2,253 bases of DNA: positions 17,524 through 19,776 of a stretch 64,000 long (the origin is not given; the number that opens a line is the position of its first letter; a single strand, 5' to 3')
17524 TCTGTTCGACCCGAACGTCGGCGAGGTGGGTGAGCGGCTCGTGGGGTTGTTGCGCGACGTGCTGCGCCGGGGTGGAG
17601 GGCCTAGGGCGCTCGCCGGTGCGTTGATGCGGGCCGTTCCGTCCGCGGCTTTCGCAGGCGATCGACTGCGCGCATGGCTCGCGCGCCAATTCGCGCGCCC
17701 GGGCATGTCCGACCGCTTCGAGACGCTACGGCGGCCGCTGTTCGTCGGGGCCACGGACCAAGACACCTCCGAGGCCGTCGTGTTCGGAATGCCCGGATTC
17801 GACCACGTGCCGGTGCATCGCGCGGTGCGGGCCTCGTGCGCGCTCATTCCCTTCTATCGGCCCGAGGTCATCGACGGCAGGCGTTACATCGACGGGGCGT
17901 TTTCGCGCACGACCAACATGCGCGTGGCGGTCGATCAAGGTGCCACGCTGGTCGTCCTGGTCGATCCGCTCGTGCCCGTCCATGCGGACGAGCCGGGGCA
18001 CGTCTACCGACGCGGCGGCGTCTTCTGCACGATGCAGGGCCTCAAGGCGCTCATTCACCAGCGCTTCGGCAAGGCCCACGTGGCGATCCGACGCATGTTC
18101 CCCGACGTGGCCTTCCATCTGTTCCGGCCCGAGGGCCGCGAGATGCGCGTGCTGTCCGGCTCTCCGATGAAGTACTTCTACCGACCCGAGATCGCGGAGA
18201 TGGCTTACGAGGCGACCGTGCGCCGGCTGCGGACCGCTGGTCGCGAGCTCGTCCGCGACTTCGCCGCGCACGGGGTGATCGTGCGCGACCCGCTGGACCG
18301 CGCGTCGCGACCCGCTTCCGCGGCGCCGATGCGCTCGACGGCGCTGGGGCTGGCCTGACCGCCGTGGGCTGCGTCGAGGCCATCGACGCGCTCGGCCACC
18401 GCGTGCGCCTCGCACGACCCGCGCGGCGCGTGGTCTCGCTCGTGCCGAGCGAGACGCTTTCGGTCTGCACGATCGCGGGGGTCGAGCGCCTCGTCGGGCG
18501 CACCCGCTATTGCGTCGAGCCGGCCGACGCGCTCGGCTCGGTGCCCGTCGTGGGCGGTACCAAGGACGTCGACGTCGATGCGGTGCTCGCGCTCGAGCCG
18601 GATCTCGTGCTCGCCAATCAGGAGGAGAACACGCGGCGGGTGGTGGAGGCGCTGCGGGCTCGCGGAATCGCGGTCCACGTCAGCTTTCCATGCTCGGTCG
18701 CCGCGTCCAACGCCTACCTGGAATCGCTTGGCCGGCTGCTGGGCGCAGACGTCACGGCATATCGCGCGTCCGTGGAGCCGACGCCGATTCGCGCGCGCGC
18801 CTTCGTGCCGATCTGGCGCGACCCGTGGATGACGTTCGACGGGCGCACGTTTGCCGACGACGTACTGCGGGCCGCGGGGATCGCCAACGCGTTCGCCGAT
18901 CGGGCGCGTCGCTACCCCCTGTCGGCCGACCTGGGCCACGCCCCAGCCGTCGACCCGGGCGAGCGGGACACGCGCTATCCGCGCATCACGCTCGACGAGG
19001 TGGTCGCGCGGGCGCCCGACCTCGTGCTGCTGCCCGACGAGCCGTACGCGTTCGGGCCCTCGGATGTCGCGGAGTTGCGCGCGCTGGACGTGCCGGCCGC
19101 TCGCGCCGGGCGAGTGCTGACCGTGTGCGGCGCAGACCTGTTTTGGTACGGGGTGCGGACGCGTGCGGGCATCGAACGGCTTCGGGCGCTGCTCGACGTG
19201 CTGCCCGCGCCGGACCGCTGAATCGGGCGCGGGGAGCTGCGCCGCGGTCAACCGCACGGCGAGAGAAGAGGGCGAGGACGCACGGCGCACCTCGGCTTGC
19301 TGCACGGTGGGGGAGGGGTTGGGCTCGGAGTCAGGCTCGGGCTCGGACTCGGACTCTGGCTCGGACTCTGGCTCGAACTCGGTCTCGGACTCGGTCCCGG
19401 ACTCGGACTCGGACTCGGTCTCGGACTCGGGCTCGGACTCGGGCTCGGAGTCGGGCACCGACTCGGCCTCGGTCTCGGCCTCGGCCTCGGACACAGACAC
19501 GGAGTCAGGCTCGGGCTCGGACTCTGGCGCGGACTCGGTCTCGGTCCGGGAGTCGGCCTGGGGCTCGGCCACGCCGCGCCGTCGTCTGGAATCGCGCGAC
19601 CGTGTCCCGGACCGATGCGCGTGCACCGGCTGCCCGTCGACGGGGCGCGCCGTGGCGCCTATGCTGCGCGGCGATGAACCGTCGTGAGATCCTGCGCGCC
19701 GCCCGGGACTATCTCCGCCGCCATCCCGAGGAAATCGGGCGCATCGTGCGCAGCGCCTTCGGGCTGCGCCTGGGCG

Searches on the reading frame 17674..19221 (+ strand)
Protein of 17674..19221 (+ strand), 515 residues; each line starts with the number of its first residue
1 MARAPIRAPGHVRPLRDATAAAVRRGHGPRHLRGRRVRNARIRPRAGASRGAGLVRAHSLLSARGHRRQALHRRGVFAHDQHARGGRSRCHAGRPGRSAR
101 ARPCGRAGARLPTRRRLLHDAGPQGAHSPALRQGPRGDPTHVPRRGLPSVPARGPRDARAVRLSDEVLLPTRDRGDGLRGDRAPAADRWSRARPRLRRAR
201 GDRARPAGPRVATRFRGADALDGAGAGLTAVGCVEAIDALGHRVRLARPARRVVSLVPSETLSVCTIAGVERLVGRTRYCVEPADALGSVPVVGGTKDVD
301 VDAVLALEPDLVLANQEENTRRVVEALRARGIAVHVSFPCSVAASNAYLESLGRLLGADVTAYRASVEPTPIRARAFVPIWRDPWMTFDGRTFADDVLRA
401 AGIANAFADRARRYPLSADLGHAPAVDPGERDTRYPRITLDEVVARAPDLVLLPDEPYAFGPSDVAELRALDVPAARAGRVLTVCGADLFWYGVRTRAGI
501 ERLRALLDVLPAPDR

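Call 16: search_protein_families(library=pfam, proteins=[window:17674-19221:+], max_evalue=0.01)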
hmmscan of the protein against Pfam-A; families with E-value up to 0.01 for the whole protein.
window:17674-19221:+ (515 aa): 1 family
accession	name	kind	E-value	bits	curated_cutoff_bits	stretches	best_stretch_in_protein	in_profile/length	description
PF01497.23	Peripla_BP_2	-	7.1e-12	45.7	27.5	1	253-334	1-83/235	Periplasmic binding protein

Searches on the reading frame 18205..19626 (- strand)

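Call 16: search_protein_families(library=pfam, proteins=[window:18205-19626:-], max_evalue=0.01)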
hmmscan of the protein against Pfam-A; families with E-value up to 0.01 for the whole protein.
window:18205-19626:- (473 aa): 2 families
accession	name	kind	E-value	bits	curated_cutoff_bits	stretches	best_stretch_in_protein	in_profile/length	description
PF05887.16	Trypan_PARP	-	1e-05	25.9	100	2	51-108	56-113/134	Procyclic acidic repetitive protein (PARP)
PF06390.17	NESP55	-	3.8e-05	23.9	35.4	1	68-150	116-198/261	Neuroendocrine-specific golgi protein P55 (NESP55)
